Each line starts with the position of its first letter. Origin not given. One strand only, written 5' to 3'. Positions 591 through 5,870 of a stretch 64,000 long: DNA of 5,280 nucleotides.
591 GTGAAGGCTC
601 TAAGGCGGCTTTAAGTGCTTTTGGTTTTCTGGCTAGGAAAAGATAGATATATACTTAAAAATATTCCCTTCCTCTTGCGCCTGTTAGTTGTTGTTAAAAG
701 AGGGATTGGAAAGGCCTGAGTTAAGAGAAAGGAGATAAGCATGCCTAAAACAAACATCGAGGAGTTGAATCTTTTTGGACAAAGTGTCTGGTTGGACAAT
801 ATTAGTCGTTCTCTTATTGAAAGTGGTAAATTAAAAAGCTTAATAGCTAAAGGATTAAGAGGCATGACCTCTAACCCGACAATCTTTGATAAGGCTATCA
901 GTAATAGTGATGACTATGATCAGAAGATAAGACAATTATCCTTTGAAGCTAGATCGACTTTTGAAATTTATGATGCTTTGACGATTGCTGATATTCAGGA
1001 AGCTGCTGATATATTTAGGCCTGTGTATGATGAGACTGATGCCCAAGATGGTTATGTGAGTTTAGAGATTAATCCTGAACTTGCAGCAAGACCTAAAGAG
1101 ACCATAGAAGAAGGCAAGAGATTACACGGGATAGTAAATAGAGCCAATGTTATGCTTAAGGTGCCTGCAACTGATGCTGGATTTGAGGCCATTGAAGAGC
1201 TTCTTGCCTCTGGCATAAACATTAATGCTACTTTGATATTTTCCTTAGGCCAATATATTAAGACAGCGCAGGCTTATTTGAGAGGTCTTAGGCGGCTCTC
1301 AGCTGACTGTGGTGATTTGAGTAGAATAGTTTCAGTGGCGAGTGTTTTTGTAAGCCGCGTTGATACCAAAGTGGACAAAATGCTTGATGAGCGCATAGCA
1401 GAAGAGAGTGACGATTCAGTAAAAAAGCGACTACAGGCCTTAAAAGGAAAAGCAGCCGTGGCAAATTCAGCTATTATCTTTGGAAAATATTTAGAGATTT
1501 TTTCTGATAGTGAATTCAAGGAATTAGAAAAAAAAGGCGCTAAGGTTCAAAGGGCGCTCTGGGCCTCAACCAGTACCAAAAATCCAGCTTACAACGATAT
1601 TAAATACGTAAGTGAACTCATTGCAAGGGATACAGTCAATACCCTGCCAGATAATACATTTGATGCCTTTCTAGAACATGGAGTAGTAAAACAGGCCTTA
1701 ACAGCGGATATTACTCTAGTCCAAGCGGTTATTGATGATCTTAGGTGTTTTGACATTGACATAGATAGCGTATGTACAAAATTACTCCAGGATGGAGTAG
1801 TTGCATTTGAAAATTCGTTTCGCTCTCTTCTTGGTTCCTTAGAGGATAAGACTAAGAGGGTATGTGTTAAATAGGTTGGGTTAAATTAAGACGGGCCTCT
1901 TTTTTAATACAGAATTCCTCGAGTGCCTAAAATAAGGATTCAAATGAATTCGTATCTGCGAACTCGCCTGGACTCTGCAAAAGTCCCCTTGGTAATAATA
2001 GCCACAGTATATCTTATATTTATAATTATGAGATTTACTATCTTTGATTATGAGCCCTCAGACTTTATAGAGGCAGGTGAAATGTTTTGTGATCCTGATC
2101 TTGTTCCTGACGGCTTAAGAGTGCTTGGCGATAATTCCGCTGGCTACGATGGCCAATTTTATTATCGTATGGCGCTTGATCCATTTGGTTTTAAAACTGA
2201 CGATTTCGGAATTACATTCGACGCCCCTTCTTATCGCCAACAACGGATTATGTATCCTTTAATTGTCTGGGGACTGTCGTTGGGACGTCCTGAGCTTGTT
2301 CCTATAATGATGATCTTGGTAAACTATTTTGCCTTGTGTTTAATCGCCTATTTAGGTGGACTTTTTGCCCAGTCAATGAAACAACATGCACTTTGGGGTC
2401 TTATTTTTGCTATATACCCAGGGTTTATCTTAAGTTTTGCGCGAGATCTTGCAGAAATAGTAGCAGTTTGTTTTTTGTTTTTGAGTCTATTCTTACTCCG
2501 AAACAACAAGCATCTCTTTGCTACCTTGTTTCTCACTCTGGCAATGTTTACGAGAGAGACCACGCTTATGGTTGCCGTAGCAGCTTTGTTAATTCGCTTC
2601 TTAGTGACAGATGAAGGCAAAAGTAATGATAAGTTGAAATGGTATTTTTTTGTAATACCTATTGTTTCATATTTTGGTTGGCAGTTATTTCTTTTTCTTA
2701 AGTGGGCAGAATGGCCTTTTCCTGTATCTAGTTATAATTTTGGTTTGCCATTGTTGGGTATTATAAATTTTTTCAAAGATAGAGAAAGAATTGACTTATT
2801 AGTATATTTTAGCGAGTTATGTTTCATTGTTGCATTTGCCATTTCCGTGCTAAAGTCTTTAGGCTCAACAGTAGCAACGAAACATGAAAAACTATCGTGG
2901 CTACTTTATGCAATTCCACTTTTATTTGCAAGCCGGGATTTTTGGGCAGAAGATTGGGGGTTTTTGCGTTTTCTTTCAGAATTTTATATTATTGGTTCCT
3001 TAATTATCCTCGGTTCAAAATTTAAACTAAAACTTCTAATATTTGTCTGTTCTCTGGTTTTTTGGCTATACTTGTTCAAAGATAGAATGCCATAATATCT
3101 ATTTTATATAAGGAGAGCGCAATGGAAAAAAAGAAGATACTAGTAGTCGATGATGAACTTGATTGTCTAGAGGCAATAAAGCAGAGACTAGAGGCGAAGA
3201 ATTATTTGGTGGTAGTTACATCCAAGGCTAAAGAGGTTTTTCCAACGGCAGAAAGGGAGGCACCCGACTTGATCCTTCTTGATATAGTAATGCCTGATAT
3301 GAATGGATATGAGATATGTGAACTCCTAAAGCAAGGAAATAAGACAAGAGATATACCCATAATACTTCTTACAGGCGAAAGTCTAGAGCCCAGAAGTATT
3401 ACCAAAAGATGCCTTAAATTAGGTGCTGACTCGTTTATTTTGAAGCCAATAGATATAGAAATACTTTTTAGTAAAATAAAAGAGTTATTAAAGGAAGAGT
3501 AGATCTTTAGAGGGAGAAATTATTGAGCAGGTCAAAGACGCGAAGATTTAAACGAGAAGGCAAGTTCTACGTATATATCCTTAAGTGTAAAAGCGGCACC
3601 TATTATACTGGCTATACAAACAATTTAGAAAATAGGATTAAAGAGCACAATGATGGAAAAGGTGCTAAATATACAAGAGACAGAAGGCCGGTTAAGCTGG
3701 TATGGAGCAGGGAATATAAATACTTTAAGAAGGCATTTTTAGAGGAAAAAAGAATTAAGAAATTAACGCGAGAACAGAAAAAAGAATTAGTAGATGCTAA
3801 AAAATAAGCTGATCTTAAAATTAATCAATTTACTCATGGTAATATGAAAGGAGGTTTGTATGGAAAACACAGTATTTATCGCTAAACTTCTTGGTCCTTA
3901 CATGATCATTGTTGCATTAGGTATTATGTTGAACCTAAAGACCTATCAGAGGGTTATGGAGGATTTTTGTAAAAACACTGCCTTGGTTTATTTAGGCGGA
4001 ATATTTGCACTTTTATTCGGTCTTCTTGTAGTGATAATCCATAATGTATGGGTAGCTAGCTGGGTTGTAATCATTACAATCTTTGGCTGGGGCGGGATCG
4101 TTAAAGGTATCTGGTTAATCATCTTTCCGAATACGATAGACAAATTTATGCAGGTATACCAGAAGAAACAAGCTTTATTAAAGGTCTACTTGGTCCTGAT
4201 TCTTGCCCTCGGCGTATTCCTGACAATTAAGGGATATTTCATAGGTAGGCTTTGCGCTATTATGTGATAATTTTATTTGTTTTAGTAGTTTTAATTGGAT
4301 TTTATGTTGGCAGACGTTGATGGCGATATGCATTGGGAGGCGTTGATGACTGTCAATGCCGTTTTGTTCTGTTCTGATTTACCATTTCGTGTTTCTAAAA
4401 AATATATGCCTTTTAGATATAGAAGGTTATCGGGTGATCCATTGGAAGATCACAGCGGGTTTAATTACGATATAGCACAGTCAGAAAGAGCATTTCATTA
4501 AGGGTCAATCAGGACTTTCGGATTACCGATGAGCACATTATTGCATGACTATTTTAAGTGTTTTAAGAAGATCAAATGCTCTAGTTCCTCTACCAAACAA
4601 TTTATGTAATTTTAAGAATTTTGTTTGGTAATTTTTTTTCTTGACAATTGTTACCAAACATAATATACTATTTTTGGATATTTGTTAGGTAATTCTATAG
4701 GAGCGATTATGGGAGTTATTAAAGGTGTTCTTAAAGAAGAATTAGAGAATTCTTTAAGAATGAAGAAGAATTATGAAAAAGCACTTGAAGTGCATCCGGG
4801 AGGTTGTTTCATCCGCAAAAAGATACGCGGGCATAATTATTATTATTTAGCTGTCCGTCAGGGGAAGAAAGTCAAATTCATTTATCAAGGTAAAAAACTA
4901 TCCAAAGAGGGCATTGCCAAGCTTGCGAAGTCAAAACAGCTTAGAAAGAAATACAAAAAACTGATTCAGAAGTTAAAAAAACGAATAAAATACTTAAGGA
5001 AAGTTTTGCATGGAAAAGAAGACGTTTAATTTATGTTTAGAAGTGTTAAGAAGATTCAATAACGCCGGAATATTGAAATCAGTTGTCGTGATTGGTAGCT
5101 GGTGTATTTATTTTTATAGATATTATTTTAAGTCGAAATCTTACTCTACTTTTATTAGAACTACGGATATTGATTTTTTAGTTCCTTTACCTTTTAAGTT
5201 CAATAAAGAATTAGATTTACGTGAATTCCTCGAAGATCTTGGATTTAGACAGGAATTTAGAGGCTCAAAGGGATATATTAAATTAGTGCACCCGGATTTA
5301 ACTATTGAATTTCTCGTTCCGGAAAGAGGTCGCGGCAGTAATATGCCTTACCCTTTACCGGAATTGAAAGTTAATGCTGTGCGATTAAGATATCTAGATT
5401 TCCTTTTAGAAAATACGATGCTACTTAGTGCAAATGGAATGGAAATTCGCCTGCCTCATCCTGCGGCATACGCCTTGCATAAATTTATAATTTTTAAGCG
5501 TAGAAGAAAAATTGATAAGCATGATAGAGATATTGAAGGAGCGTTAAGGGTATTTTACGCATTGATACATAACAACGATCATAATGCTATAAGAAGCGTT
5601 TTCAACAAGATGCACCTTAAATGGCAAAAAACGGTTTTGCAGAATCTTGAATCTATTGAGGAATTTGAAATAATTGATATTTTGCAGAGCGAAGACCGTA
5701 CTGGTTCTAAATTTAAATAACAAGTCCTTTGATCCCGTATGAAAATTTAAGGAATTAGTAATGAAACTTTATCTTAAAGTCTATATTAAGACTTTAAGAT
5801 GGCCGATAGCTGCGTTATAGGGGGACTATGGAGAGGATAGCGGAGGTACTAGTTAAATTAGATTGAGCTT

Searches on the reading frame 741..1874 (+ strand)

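Call 36: search_protein_families(library=pfam, proteins=[window:741-1874:+], max_evalue=0.01)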
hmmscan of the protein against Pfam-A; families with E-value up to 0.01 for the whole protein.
window:741-1874:+ (377 aa): 1 family
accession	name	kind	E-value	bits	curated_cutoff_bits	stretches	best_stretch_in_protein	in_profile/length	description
PF00923.25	TAL_FSA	-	1.5e-76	258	27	1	16-366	1-284/285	Transaldolase/Fructose-6-phosphate aldolase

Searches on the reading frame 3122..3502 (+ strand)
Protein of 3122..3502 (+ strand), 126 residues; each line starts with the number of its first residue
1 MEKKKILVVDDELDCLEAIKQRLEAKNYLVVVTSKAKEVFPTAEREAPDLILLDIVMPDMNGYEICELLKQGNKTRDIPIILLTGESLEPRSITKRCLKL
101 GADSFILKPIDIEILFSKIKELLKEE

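Call 36: search_protein_families(library=pfam, proteins=[window:3122-3502:+], max_evalue=0.01)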
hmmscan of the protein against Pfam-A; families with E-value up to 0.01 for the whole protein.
window:3122-3502:+ (126 aa): 1 family
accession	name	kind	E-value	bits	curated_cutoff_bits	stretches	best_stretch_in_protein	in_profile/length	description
PF00072.30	Response_reg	-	2.8e-25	89.1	30.2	1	6-119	1-110/111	Response regulator receiver domain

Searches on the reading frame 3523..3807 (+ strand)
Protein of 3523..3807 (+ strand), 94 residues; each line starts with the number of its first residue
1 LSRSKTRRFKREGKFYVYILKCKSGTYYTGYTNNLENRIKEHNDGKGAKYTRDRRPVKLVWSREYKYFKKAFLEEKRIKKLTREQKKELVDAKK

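Call 36: search_protein_families(library=pfam, proteins=[window:3523-3807:+], max_evalue=0.01)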
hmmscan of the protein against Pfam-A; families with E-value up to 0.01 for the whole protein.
window:3523-3807:+ (94 aa): 2 families
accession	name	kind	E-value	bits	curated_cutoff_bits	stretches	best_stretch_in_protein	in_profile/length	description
PF01541.30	GIY-YIG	-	1.3e-18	67.5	22.6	1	14-86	1-76/78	GIY-YIG catalytic domain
PF10544.15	T5orf172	-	0.0032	18.4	20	1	16-85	2-70/101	T5orf172 domain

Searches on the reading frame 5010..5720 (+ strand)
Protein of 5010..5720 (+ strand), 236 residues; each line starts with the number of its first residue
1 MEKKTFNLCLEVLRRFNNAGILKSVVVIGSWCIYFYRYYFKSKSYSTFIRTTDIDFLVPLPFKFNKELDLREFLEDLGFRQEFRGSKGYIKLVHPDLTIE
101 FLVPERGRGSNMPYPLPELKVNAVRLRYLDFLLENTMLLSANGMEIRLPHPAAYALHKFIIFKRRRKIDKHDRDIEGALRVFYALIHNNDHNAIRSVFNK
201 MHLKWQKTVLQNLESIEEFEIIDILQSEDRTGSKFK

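Call 36: search_protein_families(library=pfam, proteins=[window:5010-5720:+], max_evalue=0.01)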
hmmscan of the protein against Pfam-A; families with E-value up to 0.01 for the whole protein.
window:5010-5720:+ (236 aa): 1 family
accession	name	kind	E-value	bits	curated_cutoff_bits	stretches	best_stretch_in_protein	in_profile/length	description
PF12281.14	NTP_transf_8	-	2e-25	90.5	26.3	1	10-197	4-212/218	Nucleotidyltransferase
